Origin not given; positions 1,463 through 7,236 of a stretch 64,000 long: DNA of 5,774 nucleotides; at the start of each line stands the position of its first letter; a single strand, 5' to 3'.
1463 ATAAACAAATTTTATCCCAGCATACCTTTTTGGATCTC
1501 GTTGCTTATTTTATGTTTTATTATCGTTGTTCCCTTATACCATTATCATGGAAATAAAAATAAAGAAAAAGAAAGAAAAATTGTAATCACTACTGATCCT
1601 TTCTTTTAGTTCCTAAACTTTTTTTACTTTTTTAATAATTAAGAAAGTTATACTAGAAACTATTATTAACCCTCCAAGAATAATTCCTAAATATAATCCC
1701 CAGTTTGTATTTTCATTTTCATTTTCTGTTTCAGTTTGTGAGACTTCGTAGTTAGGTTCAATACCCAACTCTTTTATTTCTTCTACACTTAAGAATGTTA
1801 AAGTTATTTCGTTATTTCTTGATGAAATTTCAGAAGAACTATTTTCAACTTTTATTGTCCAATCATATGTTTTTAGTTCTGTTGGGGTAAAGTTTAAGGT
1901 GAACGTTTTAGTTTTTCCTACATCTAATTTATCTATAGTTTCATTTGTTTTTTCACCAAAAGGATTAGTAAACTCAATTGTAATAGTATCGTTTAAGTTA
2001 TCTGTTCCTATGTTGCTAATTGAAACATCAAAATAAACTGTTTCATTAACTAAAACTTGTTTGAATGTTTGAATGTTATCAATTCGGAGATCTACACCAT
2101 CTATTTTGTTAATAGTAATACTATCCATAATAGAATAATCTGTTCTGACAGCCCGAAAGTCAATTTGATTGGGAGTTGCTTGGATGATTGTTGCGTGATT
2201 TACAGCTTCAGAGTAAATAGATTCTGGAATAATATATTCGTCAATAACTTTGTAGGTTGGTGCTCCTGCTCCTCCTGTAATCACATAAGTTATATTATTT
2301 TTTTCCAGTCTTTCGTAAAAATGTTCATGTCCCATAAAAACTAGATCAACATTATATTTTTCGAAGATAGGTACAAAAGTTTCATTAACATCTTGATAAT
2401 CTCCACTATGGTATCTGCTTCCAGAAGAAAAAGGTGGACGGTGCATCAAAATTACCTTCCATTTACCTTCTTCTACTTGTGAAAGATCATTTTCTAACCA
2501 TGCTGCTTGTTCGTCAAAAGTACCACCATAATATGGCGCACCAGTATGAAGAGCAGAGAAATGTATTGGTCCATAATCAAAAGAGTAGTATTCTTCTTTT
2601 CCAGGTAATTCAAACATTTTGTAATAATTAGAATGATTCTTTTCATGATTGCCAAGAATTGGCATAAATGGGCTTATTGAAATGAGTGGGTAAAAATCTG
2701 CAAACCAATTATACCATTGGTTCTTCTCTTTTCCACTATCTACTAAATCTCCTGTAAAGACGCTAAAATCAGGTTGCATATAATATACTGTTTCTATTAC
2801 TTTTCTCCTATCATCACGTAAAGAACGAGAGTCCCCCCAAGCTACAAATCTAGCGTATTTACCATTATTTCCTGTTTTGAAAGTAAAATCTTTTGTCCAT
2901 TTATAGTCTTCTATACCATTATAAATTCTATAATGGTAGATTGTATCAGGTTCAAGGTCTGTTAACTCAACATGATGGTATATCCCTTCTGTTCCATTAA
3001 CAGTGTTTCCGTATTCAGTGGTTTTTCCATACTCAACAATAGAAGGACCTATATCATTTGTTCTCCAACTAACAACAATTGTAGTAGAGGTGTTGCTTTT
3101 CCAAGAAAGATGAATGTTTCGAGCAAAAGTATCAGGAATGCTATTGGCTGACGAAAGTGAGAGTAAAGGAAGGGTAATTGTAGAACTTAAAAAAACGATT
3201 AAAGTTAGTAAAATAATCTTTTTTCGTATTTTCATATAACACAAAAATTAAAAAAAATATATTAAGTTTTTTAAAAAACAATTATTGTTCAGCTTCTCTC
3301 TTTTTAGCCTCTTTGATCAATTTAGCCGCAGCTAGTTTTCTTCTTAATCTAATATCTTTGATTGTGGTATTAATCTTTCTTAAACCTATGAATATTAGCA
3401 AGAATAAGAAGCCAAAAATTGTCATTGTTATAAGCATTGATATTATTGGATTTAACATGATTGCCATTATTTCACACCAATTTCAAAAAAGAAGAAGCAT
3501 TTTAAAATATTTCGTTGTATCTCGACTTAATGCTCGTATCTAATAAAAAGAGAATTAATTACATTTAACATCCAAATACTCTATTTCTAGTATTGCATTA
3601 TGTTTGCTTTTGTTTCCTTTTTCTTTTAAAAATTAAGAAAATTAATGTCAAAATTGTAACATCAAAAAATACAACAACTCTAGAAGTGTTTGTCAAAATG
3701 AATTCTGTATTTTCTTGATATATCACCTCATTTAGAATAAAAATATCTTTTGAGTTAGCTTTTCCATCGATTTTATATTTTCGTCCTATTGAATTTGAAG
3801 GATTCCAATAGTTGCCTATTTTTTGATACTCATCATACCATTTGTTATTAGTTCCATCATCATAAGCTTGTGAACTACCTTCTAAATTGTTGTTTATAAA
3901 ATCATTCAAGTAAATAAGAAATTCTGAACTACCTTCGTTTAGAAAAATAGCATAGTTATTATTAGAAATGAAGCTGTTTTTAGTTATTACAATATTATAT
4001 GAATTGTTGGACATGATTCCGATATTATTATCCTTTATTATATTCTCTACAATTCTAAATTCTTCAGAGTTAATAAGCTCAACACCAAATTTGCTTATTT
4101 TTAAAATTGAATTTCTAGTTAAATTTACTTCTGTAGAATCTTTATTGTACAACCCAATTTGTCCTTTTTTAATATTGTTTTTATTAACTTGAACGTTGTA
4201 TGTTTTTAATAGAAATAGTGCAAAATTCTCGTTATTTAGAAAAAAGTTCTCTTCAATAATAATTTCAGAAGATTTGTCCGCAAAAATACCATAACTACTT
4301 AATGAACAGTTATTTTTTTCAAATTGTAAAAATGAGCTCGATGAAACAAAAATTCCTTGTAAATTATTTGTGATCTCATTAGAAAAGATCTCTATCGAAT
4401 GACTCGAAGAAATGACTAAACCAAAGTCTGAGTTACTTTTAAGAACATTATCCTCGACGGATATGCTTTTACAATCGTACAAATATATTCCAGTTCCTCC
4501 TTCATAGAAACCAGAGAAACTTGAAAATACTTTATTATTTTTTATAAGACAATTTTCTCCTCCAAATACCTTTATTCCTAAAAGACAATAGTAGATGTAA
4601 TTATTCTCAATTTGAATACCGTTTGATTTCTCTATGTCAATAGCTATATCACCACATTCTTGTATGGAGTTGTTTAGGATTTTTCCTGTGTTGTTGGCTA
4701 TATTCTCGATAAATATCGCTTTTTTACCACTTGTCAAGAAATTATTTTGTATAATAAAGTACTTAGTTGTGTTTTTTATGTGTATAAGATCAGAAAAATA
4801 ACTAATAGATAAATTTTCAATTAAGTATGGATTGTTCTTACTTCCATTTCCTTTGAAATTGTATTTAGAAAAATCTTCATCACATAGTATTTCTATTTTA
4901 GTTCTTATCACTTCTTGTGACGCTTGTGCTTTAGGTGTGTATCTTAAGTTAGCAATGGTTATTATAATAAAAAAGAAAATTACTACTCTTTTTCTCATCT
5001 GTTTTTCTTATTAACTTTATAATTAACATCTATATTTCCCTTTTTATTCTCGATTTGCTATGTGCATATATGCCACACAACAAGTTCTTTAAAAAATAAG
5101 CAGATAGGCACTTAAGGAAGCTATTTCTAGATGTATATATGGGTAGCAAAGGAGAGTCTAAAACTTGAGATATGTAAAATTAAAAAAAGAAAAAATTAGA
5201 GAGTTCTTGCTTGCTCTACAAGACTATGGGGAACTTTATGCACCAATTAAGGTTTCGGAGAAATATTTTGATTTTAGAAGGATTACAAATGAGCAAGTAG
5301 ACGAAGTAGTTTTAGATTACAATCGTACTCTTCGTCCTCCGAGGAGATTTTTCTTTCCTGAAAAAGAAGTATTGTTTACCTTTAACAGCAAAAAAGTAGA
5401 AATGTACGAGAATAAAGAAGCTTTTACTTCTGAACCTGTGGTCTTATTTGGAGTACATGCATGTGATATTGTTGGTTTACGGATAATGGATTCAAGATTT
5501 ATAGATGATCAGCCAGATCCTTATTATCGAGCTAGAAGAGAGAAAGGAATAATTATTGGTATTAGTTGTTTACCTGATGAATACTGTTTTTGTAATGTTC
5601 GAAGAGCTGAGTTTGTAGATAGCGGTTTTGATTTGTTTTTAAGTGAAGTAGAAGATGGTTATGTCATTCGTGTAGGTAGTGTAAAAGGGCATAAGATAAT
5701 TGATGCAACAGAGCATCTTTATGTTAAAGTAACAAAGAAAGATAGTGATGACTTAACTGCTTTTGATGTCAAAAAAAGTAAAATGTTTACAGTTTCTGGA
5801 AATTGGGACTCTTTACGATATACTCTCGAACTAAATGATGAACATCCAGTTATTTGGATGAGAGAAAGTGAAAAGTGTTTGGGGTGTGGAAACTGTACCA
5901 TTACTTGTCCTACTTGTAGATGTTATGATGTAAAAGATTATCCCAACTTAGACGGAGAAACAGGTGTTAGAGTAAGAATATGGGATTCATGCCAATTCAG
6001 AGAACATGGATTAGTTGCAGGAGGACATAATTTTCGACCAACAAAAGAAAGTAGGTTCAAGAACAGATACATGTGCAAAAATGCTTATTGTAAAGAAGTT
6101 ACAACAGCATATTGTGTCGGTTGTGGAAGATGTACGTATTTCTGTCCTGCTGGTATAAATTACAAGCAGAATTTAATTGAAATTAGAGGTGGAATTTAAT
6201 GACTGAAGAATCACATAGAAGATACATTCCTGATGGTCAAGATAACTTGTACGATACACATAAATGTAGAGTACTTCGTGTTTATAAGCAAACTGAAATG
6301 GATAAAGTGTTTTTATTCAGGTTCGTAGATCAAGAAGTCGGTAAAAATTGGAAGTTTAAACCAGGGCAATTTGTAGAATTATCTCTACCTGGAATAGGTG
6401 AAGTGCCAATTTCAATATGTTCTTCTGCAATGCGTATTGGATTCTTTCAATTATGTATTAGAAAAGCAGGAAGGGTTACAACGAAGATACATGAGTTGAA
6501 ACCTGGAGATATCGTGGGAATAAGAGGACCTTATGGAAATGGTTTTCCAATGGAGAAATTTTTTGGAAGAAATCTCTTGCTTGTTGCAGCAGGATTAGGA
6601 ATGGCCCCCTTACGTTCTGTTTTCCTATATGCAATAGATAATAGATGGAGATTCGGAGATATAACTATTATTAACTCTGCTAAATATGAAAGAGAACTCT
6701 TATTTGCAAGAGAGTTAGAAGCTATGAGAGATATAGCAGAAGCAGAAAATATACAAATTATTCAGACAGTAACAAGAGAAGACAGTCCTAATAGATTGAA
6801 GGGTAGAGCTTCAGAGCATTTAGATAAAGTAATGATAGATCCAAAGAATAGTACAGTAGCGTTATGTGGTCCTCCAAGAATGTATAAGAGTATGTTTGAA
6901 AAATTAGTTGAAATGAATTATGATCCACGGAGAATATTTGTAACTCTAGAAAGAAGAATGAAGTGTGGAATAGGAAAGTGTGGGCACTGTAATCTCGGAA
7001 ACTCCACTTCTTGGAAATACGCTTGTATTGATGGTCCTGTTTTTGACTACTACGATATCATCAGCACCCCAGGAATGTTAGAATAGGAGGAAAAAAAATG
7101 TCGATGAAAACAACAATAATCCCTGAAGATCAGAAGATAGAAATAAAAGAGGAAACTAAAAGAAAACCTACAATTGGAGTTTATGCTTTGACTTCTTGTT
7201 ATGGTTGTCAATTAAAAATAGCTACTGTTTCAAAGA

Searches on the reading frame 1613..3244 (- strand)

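Call 10: search_protein_families(library=pfam, proteins=[window:1613-3244:-], max_evalue=0.001)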
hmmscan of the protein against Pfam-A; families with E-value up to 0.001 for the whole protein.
window:1613-3244:- (543 aa): 4 families
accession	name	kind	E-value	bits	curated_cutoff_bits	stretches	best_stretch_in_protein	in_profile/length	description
PF00149.33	Metallophos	-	8.3e-19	69.2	21.5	1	143-309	15-190/191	Calcineurin-like phosphoesterase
PF16656.11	Pur_ac_phosph_N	-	9.6e-17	61.8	30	1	43-124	3-93/93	Purple acid Phosphatase, N-terminal domain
PF07705.17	CARDB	-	1.7e-06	28.6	22.7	1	385-480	3-99/101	CARDB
PF00041.27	fn3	-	0.00021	21.9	25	1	46-108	6-67/84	Fibronectin type III domain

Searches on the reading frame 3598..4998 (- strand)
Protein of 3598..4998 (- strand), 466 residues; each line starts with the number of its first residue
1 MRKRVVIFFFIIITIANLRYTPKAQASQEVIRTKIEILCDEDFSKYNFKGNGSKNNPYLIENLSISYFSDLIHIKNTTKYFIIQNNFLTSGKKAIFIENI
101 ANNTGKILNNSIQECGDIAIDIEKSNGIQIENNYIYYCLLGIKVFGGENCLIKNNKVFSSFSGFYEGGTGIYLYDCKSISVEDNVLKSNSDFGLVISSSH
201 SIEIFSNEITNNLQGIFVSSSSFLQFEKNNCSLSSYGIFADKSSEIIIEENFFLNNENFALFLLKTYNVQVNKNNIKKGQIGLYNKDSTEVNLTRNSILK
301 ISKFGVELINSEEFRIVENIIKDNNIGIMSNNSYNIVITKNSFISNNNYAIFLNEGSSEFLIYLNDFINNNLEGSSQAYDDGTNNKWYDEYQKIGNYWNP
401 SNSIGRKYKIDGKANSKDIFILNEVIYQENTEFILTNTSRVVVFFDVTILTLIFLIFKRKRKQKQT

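Call 10: search_protein_families(library=pfam, proteins=[window:3598-4998:-], max_evalue=0.001)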
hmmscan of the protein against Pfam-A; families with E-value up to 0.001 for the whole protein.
window:3598-4998:- (466 aa): 2 families
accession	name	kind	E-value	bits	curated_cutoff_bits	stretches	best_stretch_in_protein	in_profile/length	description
PF13229.12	Beta_helix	-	7.8e-36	123.5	25.9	2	72-230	3-157/158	Right handed beta helix region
PF05048.19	NosD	-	4.2e-27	95.4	23.6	2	141-258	62-174/212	Periplasmic copper-binding protein (NosD)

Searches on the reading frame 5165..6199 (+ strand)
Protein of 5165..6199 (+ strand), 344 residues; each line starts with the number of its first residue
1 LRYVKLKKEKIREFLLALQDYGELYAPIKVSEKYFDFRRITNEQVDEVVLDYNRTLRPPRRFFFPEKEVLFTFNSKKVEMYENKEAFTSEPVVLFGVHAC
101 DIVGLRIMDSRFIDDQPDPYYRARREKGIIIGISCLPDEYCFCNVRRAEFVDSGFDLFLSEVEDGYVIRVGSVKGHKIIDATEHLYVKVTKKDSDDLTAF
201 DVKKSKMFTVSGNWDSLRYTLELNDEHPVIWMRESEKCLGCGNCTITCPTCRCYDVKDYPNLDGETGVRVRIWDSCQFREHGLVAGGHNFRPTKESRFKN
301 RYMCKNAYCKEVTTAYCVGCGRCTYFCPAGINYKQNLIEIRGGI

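Call 10: search_protein_families(library=pfam, proteins=[window:5165-6199:+], max_evalue=0.001)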
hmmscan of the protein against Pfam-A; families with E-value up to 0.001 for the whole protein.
window:5165-6199:+ (344 aa): 11 families
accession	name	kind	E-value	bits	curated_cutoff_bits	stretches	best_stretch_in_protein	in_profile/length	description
PF17179.9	Fer4_22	-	1.7e-27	96.5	27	1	237-331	1-95/95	4Fe-4S dicluster domain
PF13237.11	Fer4_10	-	6.1e-08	32.9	25.5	0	232-304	3-42/53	4Fe-4S dicluster domain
PF12797.12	Fer4_2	-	3.6e-07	30.2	24.5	0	234-250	6-22/22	4Fe-4S binding domain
PF00037.32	Fer4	-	9.6e-07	28.8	21.1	0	314-330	5-21/24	4Fe-4S binding domain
PF13534.11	Fer4_17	-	2.3e-06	28.5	22.2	0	216-249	24-57/61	4Fe-4S dicluster domain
PF12838.12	Fer4_7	-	5.6e-06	27.2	27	0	230-250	30-50/52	4Fe-4S dicluster domain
PF13187.11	Fer4_9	-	1.9e-05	25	27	0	227-250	34-49/52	4Fe-4S dicluster domain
PF12837.12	Fer4_6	-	9.4e-05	22.6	25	0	312-331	4-23/24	4Fe-4S binding domain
PF12800.12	Fer4_4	-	0.00013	22.5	24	0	316-330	3-17/17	4Fe-4S binding domain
PF14697.11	Fer4_21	-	0.00069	20.1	35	0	234-253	37-56/59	4Fe-4S dicluster domain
PF25160.1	LdpA_Fe-S-bd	-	0.00082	19.6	27.6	0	310-331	21-42/49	LdpA Fe-S cluster-binding domain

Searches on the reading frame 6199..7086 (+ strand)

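Call 10: search_protein_families(library=pfam, proteins=[window:6199-7086:+], max_evalue=0.001)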
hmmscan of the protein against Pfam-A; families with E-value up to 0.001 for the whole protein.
window:6199-7086:+ (295 aa): 3 families
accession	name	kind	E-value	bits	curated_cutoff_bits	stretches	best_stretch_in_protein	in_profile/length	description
PF10418.14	DHODB_Fe-S_bind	-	1.9e-13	50.3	23.9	1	251-287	1-40/41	Iron-sulfur cluster binding domain of dihydroorotate dehydrogenase B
PF00175.26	NAD_binding_1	-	6.9e-12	46.4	22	1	128-231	1-106/109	Oxidoreductase NAD-binding domain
PF00970.30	FAD_binding_6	-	5.1e-07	30.4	21.1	1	35-114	12-96/99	Oxidoreductase FAD-binding domain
